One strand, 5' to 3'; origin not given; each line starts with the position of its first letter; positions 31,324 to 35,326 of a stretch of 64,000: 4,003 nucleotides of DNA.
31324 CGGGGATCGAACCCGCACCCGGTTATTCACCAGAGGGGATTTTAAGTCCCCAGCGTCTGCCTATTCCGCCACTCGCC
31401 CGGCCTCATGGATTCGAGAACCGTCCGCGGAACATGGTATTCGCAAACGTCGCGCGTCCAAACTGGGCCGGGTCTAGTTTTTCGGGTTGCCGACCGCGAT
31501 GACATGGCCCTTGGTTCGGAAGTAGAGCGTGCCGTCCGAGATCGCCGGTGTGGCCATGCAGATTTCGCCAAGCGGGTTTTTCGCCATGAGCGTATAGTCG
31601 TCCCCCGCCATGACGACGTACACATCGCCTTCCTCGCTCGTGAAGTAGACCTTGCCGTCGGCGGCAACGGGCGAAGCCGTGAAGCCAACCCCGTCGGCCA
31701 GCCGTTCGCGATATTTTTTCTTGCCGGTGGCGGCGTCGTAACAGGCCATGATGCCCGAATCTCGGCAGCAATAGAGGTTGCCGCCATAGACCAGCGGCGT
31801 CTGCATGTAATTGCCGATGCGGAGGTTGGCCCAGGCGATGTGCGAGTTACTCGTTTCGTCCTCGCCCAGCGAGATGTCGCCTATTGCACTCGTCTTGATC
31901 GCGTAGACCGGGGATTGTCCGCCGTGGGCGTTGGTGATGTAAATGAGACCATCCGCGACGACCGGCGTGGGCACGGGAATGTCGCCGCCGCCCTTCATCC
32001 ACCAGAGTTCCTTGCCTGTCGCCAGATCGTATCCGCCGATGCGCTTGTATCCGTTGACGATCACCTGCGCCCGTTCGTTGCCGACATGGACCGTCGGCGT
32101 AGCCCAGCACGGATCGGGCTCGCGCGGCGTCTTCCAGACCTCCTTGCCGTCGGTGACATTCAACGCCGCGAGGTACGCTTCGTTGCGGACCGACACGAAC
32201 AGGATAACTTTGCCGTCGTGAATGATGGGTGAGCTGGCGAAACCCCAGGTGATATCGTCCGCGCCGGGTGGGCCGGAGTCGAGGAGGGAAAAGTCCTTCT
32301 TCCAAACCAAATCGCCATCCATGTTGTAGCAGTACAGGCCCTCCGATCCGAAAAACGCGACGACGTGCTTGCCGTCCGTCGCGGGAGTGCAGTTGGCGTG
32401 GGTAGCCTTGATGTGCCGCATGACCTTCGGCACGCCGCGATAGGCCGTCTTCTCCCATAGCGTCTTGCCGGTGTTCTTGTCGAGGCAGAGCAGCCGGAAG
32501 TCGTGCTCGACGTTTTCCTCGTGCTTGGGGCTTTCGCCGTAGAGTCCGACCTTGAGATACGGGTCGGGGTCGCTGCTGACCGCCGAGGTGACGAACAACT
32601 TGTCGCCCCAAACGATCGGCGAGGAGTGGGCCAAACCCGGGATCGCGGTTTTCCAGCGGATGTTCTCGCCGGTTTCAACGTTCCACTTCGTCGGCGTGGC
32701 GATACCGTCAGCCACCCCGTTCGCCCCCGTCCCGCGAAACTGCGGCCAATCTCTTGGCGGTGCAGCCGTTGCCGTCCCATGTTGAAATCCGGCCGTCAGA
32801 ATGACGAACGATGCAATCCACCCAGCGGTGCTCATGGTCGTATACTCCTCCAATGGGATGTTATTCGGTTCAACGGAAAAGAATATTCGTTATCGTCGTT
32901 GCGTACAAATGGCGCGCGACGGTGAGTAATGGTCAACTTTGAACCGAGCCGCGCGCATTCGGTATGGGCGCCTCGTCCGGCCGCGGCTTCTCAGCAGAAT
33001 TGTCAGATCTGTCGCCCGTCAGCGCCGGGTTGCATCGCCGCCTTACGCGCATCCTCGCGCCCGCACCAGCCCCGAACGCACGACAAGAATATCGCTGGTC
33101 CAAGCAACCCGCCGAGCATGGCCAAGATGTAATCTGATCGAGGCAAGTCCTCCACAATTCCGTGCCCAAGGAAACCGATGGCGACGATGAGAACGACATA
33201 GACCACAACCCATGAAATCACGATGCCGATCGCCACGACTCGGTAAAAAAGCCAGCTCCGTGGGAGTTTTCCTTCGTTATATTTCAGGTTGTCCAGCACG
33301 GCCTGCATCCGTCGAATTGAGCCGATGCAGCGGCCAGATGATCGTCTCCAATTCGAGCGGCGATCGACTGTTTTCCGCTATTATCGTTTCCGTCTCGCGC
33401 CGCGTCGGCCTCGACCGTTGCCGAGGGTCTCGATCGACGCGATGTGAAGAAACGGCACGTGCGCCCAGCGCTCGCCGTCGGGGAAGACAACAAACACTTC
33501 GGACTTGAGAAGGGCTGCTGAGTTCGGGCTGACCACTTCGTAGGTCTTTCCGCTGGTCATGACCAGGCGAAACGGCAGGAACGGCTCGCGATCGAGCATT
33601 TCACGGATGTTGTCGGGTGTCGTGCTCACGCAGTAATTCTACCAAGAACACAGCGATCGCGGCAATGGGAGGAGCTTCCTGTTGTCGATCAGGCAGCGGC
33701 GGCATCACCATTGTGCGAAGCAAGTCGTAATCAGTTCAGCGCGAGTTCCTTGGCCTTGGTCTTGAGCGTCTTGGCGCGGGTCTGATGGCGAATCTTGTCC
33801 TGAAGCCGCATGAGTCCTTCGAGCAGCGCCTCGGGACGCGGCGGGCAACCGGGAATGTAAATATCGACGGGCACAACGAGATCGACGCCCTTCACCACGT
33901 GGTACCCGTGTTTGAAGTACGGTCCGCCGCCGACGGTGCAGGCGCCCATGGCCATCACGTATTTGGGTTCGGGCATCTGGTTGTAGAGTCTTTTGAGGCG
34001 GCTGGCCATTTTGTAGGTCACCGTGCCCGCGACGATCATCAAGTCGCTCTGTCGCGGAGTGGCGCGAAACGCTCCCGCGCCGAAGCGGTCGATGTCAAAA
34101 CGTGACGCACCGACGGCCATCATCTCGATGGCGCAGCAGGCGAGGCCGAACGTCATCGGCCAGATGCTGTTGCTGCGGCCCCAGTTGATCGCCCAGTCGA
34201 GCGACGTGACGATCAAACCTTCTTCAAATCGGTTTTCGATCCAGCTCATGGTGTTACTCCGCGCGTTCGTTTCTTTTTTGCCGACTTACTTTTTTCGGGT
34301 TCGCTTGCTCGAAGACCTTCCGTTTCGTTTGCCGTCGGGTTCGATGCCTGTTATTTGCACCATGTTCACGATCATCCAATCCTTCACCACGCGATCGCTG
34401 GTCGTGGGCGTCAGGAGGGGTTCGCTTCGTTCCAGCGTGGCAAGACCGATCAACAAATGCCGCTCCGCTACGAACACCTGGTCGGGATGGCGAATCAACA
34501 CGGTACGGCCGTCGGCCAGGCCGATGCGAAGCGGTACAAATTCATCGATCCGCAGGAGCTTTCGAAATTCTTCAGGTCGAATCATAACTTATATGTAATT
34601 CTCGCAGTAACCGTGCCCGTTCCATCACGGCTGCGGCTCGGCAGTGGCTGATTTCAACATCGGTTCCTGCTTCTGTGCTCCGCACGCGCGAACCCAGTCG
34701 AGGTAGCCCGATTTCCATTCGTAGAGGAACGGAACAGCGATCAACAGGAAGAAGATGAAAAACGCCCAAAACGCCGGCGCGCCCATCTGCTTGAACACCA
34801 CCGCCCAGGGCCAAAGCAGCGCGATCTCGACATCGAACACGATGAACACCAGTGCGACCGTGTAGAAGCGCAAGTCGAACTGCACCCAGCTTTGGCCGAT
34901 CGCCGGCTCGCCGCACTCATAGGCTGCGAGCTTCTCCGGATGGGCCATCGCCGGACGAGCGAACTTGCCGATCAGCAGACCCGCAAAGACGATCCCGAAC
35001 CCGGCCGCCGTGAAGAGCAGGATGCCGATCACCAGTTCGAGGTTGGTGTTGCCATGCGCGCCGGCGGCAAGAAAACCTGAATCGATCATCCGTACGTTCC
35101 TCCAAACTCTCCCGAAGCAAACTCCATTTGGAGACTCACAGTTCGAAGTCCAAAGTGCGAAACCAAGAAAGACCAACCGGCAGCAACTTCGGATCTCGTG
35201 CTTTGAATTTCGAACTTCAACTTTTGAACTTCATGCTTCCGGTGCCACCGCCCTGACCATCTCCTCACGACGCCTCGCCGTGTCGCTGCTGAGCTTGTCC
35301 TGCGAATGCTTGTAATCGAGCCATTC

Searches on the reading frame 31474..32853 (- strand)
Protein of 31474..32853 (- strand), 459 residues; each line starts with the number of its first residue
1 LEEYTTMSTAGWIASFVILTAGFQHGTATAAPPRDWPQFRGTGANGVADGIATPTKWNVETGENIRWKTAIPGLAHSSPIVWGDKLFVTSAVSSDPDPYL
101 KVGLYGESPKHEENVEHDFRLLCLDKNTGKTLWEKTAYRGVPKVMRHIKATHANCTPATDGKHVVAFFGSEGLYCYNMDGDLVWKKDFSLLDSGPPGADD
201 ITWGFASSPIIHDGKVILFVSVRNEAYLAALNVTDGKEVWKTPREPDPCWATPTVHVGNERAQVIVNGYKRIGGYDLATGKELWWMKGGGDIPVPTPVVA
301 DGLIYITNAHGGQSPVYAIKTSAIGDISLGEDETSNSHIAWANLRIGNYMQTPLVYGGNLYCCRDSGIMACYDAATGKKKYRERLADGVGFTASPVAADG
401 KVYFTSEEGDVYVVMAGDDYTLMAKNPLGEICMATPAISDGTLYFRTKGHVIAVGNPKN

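Call 12: search_protein_families(library=pfam, max_evalue=0.001, proteins=[window:31474-32853:-])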
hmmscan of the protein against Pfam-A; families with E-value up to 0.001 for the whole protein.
window:31474-32853:- (459 aa): 3 families
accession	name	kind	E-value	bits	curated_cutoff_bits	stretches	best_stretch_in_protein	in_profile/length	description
PF13360.13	PQQ_2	-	1.6e-24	87.3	27.6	1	120-379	4-229/233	Outer membrane protein assembly factor BamB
PF13570.13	Beta-prop_ACSF4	-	1.2e-13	51.7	133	1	117-311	27-195/329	Beta-alanine-activating enzyme, beta-propeller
PF01011.28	PQQ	-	7.6e-09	35.3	26.7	0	349-424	49-128/595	Glucose/ethanol/alcohol dehydrogenase, beta-propeller domain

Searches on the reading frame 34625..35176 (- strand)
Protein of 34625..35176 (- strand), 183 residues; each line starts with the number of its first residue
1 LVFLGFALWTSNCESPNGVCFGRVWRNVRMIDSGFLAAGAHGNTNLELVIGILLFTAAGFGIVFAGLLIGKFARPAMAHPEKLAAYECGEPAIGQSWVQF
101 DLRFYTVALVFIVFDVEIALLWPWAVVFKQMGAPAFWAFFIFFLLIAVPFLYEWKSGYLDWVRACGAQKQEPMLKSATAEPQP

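Call 12: search_protein_families(library=pfam, max_evalue=0.001, proteins=[window:34625-35176:-])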
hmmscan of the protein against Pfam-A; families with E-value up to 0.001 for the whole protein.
window:34625-35176:- (183 aa): 1 family
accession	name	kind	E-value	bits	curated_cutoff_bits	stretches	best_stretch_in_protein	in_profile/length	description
PF00507.24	Oxidored_q4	-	1.5e-30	105.7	23.3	1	66-161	4-99/99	NADH-ubiquinone/plastoquinone oxidoreductase, chain 3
